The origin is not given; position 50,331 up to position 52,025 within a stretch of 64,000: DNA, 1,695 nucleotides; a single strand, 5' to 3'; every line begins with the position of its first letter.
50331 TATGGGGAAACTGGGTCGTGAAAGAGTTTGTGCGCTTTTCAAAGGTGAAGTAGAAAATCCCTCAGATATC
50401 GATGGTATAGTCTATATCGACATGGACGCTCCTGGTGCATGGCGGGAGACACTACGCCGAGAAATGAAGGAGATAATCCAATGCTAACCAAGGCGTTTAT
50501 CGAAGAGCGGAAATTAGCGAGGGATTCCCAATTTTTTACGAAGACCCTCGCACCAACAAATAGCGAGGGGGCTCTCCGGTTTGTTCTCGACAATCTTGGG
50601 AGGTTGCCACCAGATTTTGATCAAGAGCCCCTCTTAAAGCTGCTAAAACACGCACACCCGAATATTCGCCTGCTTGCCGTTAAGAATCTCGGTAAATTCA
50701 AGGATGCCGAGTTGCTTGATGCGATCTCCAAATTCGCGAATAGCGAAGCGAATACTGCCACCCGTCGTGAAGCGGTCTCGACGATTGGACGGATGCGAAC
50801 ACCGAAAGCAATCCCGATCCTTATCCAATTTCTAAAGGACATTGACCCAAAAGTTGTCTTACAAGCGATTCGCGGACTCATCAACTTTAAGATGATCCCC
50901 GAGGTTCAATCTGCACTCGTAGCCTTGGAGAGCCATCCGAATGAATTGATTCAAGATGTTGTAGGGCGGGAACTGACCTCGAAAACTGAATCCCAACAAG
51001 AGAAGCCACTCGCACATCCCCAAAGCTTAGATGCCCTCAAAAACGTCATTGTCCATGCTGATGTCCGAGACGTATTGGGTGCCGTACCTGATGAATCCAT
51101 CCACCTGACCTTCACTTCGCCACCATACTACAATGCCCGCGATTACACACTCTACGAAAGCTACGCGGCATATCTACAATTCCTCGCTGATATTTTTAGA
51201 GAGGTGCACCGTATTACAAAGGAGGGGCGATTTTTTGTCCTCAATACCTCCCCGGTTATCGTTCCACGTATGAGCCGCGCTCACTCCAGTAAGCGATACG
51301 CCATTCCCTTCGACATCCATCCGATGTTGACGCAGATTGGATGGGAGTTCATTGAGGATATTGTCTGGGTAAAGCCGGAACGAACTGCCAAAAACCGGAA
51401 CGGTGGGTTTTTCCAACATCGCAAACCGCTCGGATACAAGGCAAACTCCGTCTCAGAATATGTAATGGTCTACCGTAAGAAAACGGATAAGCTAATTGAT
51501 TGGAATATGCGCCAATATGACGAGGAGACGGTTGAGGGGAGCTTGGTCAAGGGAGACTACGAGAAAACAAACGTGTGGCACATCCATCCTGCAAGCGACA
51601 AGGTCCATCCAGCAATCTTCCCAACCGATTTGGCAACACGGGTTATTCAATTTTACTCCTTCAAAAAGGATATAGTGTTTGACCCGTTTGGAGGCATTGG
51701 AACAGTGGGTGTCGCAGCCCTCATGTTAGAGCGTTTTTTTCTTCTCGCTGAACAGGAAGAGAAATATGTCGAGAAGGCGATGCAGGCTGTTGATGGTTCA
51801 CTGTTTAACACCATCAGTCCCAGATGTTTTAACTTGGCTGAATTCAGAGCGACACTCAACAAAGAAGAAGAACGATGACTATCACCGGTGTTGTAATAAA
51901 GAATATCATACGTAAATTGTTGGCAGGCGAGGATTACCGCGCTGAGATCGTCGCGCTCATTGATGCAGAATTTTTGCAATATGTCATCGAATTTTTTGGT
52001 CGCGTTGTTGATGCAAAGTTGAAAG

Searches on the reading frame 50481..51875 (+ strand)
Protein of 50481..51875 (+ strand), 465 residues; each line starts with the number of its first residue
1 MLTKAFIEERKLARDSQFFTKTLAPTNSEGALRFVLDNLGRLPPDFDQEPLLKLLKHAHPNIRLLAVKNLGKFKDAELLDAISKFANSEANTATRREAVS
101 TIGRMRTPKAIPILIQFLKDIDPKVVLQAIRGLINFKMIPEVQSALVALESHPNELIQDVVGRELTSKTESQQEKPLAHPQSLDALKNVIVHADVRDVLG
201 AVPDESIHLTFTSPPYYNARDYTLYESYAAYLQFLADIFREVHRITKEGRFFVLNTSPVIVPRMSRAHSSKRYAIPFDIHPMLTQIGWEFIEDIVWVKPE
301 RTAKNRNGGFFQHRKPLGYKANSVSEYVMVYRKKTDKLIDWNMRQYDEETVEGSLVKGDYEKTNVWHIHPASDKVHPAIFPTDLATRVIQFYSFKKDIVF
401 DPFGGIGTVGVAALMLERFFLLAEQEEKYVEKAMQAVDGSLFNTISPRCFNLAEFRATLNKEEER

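Call 3: search_protein_families(library=pfam, proteins=[window:50481-51875:+], max_evalue=0.1)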
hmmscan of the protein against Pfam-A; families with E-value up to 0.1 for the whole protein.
window:50481-51875:+ (465 aa): 7 families
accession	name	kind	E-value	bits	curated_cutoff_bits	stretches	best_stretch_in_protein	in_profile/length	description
PF01555.25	N6_N4_Mtase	-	1.2e-37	130.4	26.7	1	207-434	1-220/221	DNA methylase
PF13646.12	HEAT_2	-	1.6e-18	67.2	27.7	2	49-133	2-87/88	HEAT repeats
PF03130.22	HEAT_PBS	-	1.2e-06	28.9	20.9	1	95-120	2-27/27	PBS lyase HEAT-like repeat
PF02985.28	HEAT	-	0.00025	21.5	23.5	0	50-73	4-27/31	HEAT repeat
PF00514.29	Arm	-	0.0041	17.6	20.6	0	109-133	12-36/41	Armadillo/beta-catenin-like repeat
PF11791.14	Aconitase_B_N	-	0.021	15.3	25.8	1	74-161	61-144/153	Aconitate B N-terminal domain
PF13513.12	HEAT_EZ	-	0.026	15.5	27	0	95-135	4-54/55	HEAT-like repeat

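Call 4: search_protein_families(library=padloc, proteins=[window:50481-51875:+], max_evalue=0.1)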
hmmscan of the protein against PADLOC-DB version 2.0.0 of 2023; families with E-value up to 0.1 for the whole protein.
window:50481-51875:+ (465 aa): 57 families (the best 25 are shown)
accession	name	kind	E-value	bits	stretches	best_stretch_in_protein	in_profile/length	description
PDLC03246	MTase_II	-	8e-81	270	1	182-434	107-363/376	Type II methyltransferase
PDLC03276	MTase_II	-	2.7e-63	212.6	1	187-432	143-395/404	Type II methyltransferase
PDLC03353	MTase_II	-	5.7e-47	158.4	1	186-437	8-250/260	Type II methyltransferase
PDLC03350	MTase_II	-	6.5e-36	122.3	1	186-438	55-296/312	Type II methyltransferase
PDLC03387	MTase_II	-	1.8e-31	107.3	2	274-441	126-279/289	Type II methyltransferase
PDLC03371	MTase_II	-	1.3e-26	91.7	1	186-436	9-251/260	Type II methyltransferase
PDLC03260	MTase_II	-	2.6e-24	83.8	2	316-439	193-309/349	Type II methyltransferase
PDLC03299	MTase_II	-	2.6e-23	81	1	179-438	6-258/296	Type II methyltransferase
PDLC03230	MTase_II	-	6e-20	69.8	1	187-440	35-285/360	Type II methyltransferase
PDLC03236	MTase_II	-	8.1e-20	68.8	1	190-434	652-896/912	Type II methyltransferase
PDLC03216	MTase_II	-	3.6e-17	60.4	1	184-438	8-256/364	Type II methyltransferase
PDLC03252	MTase_II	-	4.2e-16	57.2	2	284-434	215-350/365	Type II methyltransferase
PDLC03283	MTase_II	-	1.8e-15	55.1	1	226-431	60-265/352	Type II methyltransferase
PDLC03738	oMTase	-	2.2e-15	54.3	1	181-437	14-265/376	orphan methyltransferase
PDLC03265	MTase_II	-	1.5e-14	52.2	2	349-439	238-330/333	Type II methyltransferase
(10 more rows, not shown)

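Call 5: search_protein_families(library=ncbifam, proteins=[window:50481-51875:+], max_evalue=0.1)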
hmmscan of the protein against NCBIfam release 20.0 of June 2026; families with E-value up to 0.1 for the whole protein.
window:50481-51875:+ (465 aa): 7 families
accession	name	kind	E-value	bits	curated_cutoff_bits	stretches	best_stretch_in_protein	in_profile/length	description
NF008572.0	PRK11524.1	equivalog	6.7e-15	55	292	2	375-436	194-255/294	adenine-specific DNA-methyltransferase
NF050803.1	DnaMtaseCcrMCaul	equivalog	5.1e-14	51.9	830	1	187-438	3-248/350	adenine-specific DNA-methyltransferase CcrM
NF010253.0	PRK13699.1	subfamily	5.2e-06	26.3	244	1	369-435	137-203/226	DNA methyltransferase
NF045915.1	PhycobilmeDegNblB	equivalog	9e-05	22.1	300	1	63-155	116-206/214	phycobilisome degradation protein NblB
NF058505.1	phyc_lyase_CpeY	equivalog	0.00014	20.6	600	1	77-131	51-105/419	C-phycoerythrin alpha-cysteine-82 phycoerythrobilin lyase CpeY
NF058515.1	phyc_lyase_CpcF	equivalog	0.0041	16.7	220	1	95-136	16-57/200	C-phycocyanin alpha-cysteine-84 phycocyanobilin lyase subunit CpcF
NF006501.0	PRK08937.3-1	equivalog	0.055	13.5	310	1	49-119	65-135/191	adenylosuccinate lyase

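Call 29: find_homologous_proteins(query=window:50481-51875:+)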
Query window:50481-51875:+ (465 aa): 5829 proteins with E <= 0.001 among 8000 candidates; the best 120 are listed.
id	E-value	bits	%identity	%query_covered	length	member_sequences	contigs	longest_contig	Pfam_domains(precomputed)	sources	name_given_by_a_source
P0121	0.0e+0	1049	100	100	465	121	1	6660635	PF03130.23,PF13646.13,PF01555.25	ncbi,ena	-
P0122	7.5e-291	982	93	99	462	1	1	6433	PF03130.23,PF13646.13,PF01555.25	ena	-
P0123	5.1e-284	960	92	100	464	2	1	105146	PF02985.29,PF03130.23,PF13646.13,PF01555.25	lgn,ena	-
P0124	5.7e-282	953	91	100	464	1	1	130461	PF03130.23,PF13646.13,PF01555.25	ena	-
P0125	1.3e-280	949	90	100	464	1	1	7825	PF03130.23,PF13646.13,PF01555.25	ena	-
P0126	1.1e-275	932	89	100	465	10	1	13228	PF02985.29,PF03130.23,PF13646.13,PF01555.25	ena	-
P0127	1.3e-275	932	88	100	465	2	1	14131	PF02985.29,PF03130.23,PF13646.13,PF01555.25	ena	-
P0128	3.1e-272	921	88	100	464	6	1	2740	PF02985.29,PF03130.23,PF13646.13,PF01555.25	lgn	-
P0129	8.2e-267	903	86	100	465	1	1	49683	PF13646.13,PF01555.25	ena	-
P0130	1.4e-264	896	85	100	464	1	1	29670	PF02985.29,PF13646.13,PF01555.25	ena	-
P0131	1.5e-262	889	85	99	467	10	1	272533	PF02985.29,PF13646.13,PF01555.25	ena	-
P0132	4.6e-262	888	84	100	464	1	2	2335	PF02985.29,PF13646.13,PF01555.25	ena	-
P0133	2.3e-261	885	84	100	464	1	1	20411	PF02985.29,PF13513.13,PF13646.13,PF01555.25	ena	-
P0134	7.8e-261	883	83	100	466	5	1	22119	PF02985.29,PF03130.23,PF13513.13,PF13646.13,PF01555.25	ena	-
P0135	1.1e-258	876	83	100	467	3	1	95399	PF02985.29,PF13646.13,PF01555.25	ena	-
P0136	3.0e-258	875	83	100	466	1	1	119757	PF02985.29,PF03130.23,PF13646.13,PF01555.25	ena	-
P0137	3.9e-258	875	84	100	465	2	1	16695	PF13646.13,PF01555.25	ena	-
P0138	3.9e-258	875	83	100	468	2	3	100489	PF03130.23,PF13646.13,PF01555.25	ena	-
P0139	1.3e-257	873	83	100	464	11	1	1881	PF02985.29,PF03130.23,PF13646.13,PF01555.25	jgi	jgi:DNA modification methylase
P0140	1.5e-257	873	84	100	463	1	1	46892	PF02985.29,PF13646.13,PF01555.25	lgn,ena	-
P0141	1.6e-257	873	84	100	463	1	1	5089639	PF13646.13,PF01555.25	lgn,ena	-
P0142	1.9e-256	869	83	100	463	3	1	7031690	PF02985.29,PF03130.23,PF13646.13,PF01555.25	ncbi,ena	-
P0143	3.2e-256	868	82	100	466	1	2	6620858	PF02985.29,PF03130.23,PF13646.13,PF01555.25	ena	-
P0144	5.5e-256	868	83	100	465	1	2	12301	PF02985.29,PF03130.23,PF13646.13,PF01555.25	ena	-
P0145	6.0e-256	867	83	99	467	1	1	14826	PF03130.23,PF13646.13,PF01555.25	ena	-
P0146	3.0e-255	865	81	100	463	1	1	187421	PF02985.29,PF03130.23,PF13646.13,PF01555.25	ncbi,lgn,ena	-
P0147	1.3e-254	863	82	100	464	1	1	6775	PF02985.29,PF03130.23,PF13646.13,PF01555.25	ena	-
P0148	2.5e-254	862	82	100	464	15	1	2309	PF02985.29,PF03130.23,PF13646.13,PF01555.25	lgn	-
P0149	5.0e-254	861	82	100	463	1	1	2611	PF02985.29,PF13646.13,PF01555.25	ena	-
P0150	5.8e-253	858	81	100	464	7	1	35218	PF02985.29,PF03130.23,PF13646.13,PF01555.25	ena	-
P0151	6.9e-253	857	84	96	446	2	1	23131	PF02985.29,PF03130.23,PF13646.13,PF01555.25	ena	-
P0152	1.1e-252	857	81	100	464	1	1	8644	PF02985.29,PF03130.23,PF13646.13,PF01555.25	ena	-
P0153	6.4e-252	854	81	100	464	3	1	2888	PF02985.29,PF03130.23,PF13646.13,PF01555.25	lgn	-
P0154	7.2e-252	854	84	96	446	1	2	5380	PF02985.29,PF03130.23,PF13646.13,PF01555.25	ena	-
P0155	2.1e-251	852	82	100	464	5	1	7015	PF02985.29,PF03130.23,PF13646.13,PF01555.25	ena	-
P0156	2.2e-251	852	82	100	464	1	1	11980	PF02985.29,PF13646.13,PF01555.25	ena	-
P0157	8.8e-251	850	81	100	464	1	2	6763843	PF02985.29,PF03130.23,PF13646.13,PF01555.25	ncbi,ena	-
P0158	2.2e-250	849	84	96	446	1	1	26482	PF02985.29,PF03130.23,PF13646.13,PF01555.25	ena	-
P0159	8.0e-250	847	83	96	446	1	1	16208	PF02985.29,PF03130.23,PF13646.13,PF01555.25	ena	-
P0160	1.4e-248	843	83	96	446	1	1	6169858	PF02985.29,PF03130.23,PF13646.13,PF01555.25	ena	-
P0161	7.1e-246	834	80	100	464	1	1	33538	PF13646.13,PF01555.25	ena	-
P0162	7.0e-236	801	84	90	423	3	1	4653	PF00514.30,PF02985.29,PF03130.23,PF13646.13,PF01555.25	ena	-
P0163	5.7e-227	772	74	98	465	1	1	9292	PF02985.29,PF03130.23,PF13646.13,PF01555.25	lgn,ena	-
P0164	1.5e-215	734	84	85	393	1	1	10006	PF03130.23,PF13646.13,PF01555.25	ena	-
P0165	1.5e-208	711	68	100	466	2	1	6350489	PF02985.29,PF13646.13,PF01555.25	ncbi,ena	-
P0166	8.0e-207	706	68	100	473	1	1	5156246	PF02985.29,PF13646.13,PF01555.25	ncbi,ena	-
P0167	5.8e-203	693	68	97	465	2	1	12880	PF02985.29,PF13646.13,PF01555.25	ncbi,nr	ncbi:HEAT repeat domain-containing protein [Candidatus Poribacteria bacterium]|nr:HEAT repeat domain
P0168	1.9e-202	691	67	100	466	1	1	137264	PF02985.29,PF13646.13,PF01555.25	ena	-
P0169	4.2e-202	690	66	100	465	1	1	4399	PF13646.13,PF01555.25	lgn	-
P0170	5.7e-201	686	65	100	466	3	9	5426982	PF13646.13,PF01555.25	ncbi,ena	-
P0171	6.4e-201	686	67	100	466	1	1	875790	PF02985.29,PF13646.13,PF01555.25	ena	-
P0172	5.0e-200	683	65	98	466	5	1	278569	PF02985.29,PF13646.13,PF01555.25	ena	-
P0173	1.0e-199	682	80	83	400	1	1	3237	PF02985.29,PF03130.23,PF13646.13,PF01555.25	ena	-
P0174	1.1e-199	682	65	98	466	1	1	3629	PF02985.29,PF13646.13,PF01555.25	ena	-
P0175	1.4e-199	682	66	100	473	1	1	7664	PF02985.29,PF13646.13,PF01555.25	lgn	-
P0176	2.4e-199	681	64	100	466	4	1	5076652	PF13646.13,PF01555.25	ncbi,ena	-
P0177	2.5e-199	681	65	98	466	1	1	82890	PF02985.29,PF13646.13,PF01555.25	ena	-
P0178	3.4e-199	680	65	98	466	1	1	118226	PF02985.29,PF13646.13,PF01555.25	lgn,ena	-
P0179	4.2e-199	680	65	100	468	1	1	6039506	PF02985.29,PF13646.13,PF01555.25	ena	-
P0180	5.2e-199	680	65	99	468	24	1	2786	PF13646.13,PF01555.25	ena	-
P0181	5.9e-199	680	65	99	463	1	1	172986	PF02985.29,PF13646.13,PF01555.25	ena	-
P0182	6.3e-199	679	64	100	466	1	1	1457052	PF13646.13,PF01555.25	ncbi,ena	-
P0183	7.3e-199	679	66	99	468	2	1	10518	PF13646.13,PF01555.25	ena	-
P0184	1.0e-198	679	65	100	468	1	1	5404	PF02985.29,PF13646.13,PF01555.25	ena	-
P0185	1.0e-198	679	65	98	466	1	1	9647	PF02985.29,PF13646.13,PF01555.25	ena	-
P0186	1.1e-198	679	66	99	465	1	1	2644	PF02985.29,PF13646.13,PF01555.25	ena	-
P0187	1.2e-198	679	65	98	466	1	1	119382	PF02985.29,PF13646.13,PF01555.25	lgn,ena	-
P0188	1.3e-198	678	66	98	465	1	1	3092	PF13646.13,PF01555.25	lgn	-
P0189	1.6e-198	678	66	99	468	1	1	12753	PF02985.29,PF13646.13,PF01555.25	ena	-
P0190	1.7e-198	678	65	100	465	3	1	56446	PF13646.13,PF01555.25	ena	-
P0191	3.3e-198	677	64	100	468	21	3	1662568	PF02985.29,PF13646.13,PF01555.25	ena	-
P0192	3.3e-198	677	65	99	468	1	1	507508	PF02985.29,PF13646.13,PF01555.25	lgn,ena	-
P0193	4.5e-198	677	66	99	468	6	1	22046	PF03130.23,PF13646.13,PF01555.25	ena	-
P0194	5.1e-198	676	65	99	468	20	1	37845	PF02985.29,PF13646.13,PF01555.25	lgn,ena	-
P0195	5.2e-198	676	65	100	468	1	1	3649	PF03130.23,PF13646.13,PF01555.25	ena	-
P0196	5.3e-198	676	64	100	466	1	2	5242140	PF13646.13,PF01555.25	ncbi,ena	-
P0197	5.3e-198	676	65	99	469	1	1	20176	PF02985.29,PF13646.13,PF01555.25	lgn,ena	-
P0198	6.0e-198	676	66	98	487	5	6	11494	PF02985.29,PF13646.13,PF01555.25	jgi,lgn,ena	-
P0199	9.7e-198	676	64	98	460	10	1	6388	PF13646.13,PF01555.25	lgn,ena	-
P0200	1.1e-197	675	64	99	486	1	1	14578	PF13646.13,PF01555.25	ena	-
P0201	1.1e-197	675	86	74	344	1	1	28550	PF01555.25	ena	-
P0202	1.1e-197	675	64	100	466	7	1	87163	PF13646.13,PF01555.25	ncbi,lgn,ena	-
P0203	1.2e-197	675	65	100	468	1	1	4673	PF02985.29,PF13646.13,PF01555.25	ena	-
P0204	1.2e-197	675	66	98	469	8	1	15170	PF02985.29,PF13646.13,PF01555.25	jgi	jgi:DNA modification methylase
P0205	1.8e-197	675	65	99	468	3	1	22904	PF13646.13,PF01555.25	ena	-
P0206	1.9e-197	675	63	100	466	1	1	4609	PF13646.13,PF01555.25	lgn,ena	-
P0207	3.0e-197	674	65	99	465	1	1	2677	PF13646.13,PF01555.25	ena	-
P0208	4.3e-197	673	64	100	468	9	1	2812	PF13646.13,PF01555.25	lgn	-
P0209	4.4e-197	673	64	100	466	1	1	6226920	PF13646.13,PF01555.25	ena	-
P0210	6.1e-197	673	65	99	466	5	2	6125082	PF13646.13,PF01555.25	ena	-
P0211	8.4e-197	672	65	99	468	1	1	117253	PF13646.13,PF01555.25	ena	-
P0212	8.4e-197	672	65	99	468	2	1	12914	PF13646.13,PF01555.25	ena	-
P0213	9.9e-197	672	65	99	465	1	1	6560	PF02985.29,PF13646.13,PF01555.25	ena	-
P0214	1.1e-196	672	65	99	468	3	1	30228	PF13646.13,PF01555.25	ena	-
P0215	1.2e-196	672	65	99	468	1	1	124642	PF02985.29,PF13646.13,PF01555.25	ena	-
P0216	1.3e-196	672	65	100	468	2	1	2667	PF13646.13,PF01555.25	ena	-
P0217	1.4e-196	672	65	99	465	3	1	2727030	PF13646.13,PF01555.25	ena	-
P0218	1.4e-196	672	64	99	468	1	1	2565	PF13646.13,PF01555.25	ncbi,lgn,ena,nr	ncbi:MAG: DNA methyltransferase [Candidatus Poribacteria bacterium]|nr:DNA methyltransferase [Candid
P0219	1.4e-196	672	65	98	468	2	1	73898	PF13646.13,PF01555.25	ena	-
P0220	2.0e-196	671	63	100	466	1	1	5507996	PF13646.13,PF01555.25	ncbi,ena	-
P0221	2.4e-196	671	65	99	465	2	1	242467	PF13646.13,PF01555.25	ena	-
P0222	2.7e-196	671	63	100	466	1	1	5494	PF13646.13,PF01555.25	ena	-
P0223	2.8e-196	671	63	100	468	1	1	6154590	PF02985.29,PF13646.13,PF01555.25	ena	-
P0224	3.0e-196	671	64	100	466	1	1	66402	PF13646.13,PF01555.25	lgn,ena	-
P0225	3.3e-196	670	65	98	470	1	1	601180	PF13646.13,PF01555.25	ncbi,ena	-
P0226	4.9e-196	670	65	98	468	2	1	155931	PF13646.13,PF01555.25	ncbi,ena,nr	ncbi:MAG: DNA methyltransferase [Candidatus Poribacteria bacterium]|nr:DNA methyltransferase [Candid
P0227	6.2e-196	670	65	100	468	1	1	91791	PF13646.13,PF01555.25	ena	-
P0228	7.5e-196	669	65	99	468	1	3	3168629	PF02985.29,PF13646.13,PF01555.25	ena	-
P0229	9.8e-196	669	65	99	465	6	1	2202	PF13646.13,PF01555.25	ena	-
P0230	1.1e-195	669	65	99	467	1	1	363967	PF13646.13,PF01555.25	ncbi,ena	-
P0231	1.1e-195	669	65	100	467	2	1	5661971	PF13646.13,PF01555.25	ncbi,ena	-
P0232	2.0e-195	668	64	100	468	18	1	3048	PF13646.13,PF01555.25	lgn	-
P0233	3.0e-195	667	64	99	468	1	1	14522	PF13646.13,PF01555.25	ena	-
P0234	3.5e-195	667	63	99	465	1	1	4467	PF13646.13,PF01555.25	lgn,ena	-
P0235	3.5e-195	667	64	99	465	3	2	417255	PF13646.13,PF01555.25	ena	-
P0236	3.6e-195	667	64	100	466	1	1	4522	PF02985.29,PF13646.13,PF01555.25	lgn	-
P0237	3.7e-195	667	63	100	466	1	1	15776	PF13646.13,PF01555.25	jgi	-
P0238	3.9e-195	667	64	98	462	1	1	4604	PF13646.13,PF01555.25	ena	-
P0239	4.3e-195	667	64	100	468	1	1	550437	PF13646.13,PF01555.25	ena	-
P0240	6.2e-195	666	64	100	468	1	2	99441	PF13646.13,PF01555.25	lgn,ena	-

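Call 31: find_related_loci(query=A3, collection=metagenome_contigs, flank=6000)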
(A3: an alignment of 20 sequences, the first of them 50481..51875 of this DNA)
Query A3 (465 aa) in metagenome_contigs; peptide patterns used: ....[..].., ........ (x = any residue, [..] = any of these).
600 stretches matched a pattern (row limit reached: there are more); 477 encode a relative of the query (tblastn E <= 1e-3); the best 80 are kept; 80 distinct loci.
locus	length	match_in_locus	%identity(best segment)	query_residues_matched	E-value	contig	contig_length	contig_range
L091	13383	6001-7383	64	1-459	0e+0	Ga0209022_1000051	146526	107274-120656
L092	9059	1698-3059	63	1-456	0e+0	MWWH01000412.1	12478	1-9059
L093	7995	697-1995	65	23-456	0e+0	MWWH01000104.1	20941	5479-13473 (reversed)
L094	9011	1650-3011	63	1-456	0e+0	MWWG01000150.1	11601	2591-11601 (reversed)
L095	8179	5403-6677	64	15-442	0e+0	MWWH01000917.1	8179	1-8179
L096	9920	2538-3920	60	1-463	0e+0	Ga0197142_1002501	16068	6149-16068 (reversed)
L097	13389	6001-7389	59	1-464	0e+0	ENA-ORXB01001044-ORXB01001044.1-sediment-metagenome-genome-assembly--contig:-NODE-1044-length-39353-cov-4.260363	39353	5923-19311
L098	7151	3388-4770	60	1-463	3e-180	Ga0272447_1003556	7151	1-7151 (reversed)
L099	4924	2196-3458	62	36-455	0e+0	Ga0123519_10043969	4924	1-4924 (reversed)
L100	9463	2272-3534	63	36-455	9e-178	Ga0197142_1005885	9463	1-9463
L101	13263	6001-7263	62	36-455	3e-177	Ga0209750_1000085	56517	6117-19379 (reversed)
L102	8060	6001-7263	62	36-455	9e-177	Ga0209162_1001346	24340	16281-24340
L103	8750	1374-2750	57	1-461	1e-175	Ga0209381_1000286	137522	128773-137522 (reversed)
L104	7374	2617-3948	58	11-456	7e-174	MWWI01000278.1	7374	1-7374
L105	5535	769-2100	58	11-456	2e-176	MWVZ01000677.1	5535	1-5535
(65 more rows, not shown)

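Call 77: find_encoding_contigs(protein=P0123, flank=6000, max_places=3)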
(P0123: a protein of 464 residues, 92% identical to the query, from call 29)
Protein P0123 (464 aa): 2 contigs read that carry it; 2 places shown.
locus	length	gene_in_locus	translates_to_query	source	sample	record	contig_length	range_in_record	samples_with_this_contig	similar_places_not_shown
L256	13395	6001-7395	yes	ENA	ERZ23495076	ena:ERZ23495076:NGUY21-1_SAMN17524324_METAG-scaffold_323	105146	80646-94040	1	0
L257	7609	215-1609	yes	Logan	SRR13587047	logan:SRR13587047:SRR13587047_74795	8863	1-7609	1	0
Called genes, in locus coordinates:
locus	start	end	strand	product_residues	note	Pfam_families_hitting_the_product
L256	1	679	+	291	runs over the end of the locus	-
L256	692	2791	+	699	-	PF05378:Hydant_A_N, PF01968:Hydantoinase_A, PF19278:Hydant_A_C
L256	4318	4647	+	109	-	PF13744:HTH_37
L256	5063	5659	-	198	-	-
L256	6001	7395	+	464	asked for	PF02985:HEAT (faint), PF13646:HEAT_2, PF03130:HEAT_PBS (faint), PF01555:N6_N4_Mtase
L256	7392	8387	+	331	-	PF09516:RE_CfrBI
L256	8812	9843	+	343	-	-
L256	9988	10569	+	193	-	-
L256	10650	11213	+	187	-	-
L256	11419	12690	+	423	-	PF05977:MFS_3, PF07690:MFS_1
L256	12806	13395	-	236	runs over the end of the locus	PF01261:AP_endonuc_2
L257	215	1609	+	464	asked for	PF02985:HEAT (faint), PF13646:HEAT_2, PF03130:HEAT_PBS (faint), PF01555:N6_N4_Mtase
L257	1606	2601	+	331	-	PF09516:RE_CfrBI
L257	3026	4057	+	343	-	-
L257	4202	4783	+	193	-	-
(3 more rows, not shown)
